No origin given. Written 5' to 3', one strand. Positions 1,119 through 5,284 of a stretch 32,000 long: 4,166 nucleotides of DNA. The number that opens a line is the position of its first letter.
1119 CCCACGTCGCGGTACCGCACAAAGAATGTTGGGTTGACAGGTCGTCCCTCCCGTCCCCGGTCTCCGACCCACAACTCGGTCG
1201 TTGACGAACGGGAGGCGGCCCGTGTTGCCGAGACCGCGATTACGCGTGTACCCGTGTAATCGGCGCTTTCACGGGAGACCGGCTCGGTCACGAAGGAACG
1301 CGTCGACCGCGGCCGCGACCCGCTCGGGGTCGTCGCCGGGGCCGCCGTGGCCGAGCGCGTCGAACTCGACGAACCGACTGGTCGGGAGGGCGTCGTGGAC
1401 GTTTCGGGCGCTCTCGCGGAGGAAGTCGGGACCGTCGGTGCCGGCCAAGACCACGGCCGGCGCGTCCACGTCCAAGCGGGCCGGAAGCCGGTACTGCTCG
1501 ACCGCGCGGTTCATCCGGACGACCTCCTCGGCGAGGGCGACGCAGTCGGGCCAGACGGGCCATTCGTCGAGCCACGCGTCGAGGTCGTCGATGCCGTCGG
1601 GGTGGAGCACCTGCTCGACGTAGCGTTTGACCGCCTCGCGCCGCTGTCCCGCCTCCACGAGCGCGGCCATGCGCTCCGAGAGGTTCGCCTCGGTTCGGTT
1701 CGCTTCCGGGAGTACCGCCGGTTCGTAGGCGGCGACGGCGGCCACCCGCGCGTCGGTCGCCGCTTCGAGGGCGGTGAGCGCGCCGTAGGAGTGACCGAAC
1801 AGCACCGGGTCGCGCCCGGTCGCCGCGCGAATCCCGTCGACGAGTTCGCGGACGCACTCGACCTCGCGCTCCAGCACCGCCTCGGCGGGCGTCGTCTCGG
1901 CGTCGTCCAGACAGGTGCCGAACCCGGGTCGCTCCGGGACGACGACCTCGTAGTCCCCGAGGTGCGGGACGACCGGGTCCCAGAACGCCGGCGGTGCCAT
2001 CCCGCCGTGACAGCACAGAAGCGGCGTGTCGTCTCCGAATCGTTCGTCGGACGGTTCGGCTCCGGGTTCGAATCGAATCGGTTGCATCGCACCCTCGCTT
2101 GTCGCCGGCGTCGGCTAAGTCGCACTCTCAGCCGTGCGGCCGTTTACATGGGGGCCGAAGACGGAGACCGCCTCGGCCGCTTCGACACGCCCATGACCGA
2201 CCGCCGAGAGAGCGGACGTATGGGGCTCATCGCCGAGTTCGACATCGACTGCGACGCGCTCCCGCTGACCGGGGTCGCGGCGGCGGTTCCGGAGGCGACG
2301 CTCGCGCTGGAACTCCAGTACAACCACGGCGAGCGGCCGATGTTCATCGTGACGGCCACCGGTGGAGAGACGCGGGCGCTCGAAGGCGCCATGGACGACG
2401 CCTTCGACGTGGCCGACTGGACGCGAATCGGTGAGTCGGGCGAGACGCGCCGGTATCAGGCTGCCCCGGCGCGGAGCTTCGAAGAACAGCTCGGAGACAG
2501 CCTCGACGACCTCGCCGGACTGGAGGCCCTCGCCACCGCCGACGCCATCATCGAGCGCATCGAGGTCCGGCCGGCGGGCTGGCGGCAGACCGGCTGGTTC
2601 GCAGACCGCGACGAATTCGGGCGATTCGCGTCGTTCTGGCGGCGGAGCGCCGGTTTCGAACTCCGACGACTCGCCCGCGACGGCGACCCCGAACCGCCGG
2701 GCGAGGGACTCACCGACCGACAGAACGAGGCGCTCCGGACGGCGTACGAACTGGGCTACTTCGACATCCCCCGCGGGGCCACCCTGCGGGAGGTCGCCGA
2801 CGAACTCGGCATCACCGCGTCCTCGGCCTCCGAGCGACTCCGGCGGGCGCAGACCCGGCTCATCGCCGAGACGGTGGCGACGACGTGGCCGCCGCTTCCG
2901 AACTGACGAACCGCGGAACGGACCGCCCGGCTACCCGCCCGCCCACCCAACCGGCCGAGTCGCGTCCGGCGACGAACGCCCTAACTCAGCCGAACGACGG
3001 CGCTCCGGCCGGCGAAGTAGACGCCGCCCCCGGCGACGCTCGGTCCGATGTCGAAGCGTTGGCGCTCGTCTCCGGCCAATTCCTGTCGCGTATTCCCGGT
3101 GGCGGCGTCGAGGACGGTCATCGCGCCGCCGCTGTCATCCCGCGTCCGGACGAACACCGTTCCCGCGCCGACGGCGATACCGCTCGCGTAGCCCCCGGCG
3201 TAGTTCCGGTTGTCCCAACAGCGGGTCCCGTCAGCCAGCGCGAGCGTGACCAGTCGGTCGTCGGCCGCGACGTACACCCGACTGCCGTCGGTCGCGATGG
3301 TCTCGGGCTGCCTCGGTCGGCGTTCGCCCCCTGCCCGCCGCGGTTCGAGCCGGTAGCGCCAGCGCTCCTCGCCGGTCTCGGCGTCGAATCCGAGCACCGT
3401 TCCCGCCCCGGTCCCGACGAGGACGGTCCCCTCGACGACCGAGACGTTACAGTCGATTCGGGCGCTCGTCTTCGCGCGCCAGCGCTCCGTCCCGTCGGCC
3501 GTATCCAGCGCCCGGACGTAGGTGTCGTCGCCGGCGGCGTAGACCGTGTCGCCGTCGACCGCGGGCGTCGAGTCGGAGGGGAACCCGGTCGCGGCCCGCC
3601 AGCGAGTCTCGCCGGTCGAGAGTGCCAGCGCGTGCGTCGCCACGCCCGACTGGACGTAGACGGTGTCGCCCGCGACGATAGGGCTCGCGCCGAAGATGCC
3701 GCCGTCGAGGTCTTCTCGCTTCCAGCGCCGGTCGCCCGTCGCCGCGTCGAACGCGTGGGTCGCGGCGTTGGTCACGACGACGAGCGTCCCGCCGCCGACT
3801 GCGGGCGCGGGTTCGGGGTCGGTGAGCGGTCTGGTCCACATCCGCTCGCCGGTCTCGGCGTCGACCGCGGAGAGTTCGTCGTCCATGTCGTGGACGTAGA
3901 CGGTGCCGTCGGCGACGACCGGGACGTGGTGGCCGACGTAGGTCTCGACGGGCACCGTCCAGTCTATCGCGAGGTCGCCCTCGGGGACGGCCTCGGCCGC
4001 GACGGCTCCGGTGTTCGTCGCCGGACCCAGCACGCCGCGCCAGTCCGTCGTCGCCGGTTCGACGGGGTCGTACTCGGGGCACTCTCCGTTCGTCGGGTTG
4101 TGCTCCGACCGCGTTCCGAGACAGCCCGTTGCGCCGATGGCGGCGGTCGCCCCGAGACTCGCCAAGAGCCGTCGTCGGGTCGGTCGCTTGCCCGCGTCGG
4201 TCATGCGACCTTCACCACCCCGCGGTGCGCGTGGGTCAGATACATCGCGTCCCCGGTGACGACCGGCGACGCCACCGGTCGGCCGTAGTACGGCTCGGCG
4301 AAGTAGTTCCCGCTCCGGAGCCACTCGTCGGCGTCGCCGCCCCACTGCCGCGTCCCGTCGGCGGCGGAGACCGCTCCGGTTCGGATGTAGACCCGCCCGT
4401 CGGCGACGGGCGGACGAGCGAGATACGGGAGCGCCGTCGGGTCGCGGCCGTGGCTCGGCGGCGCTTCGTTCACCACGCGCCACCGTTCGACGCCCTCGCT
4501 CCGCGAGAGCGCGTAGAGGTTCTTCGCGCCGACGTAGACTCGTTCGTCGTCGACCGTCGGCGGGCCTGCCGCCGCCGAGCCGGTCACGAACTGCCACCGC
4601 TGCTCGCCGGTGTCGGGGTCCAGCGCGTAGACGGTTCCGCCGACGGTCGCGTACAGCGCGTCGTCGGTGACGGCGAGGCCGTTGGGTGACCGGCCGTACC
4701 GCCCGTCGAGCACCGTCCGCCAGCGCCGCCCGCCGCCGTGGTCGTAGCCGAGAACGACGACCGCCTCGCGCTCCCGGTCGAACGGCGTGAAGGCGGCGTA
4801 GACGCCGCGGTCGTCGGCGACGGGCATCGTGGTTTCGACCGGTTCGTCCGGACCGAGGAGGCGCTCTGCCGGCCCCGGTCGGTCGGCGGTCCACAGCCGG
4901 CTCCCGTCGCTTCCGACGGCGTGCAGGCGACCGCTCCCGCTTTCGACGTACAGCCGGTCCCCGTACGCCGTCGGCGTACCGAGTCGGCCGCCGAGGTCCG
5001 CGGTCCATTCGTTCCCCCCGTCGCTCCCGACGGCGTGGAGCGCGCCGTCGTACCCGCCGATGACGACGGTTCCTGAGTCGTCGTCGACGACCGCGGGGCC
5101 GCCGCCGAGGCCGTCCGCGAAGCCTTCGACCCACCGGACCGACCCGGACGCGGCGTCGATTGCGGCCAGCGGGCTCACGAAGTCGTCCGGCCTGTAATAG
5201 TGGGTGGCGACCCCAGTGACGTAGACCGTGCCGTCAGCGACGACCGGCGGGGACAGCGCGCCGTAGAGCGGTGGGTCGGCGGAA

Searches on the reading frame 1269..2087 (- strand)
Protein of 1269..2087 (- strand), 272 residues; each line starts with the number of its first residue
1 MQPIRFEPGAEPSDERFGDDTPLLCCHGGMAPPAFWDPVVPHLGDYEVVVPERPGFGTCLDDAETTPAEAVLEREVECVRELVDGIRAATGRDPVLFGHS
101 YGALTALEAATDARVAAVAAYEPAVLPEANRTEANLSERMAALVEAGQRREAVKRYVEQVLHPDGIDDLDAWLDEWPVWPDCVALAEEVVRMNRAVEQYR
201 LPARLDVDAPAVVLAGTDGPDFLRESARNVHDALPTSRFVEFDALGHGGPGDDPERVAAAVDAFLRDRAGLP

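Call 10: search_protein_families(library=pfam, proteins=[window:1269-2087:-], max_evalue=0.001)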
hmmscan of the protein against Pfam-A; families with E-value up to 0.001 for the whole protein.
window:1269-2087:- (272 aa): 2 families
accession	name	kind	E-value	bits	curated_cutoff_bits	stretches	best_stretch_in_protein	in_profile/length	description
PF12697.13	Abhydrolase_6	-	3e-20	74.3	26.3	1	23-260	1-217/217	Alpha/beta hydrolase family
PF00561.26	Abhydrolase_1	-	1.1e-10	42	25.8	1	22-132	2-115/245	alpha/beta hydrolase fold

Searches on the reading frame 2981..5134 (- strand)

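Call 10: search_protein_families(library=pfam, proteins=[window:2981-5134:-], max_evalue=0.001)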
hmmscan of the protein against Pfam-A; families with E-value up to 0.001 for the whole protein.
window:2981-5134:- (717 aa): 3 families
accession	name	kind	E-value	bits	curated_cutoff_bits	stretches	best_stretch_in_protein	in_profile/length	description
PF13360.13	PQQ_2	-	1.6e-39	136.4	27.6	2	392-535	17-176/233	Outer membrane protein assembly factor BamB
PF01011.28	PQQ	-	1e-15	57.9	26.7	1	563-639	52-137/595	Glucose/ethanol/alcohol dehydrogenase, beta-propeller domain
PF13570.13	Beta-prop_ACSF4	-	4.7e-15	56.3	133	1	409-683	19-295/329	Beta-alanine-activating enzyme, beta-propeller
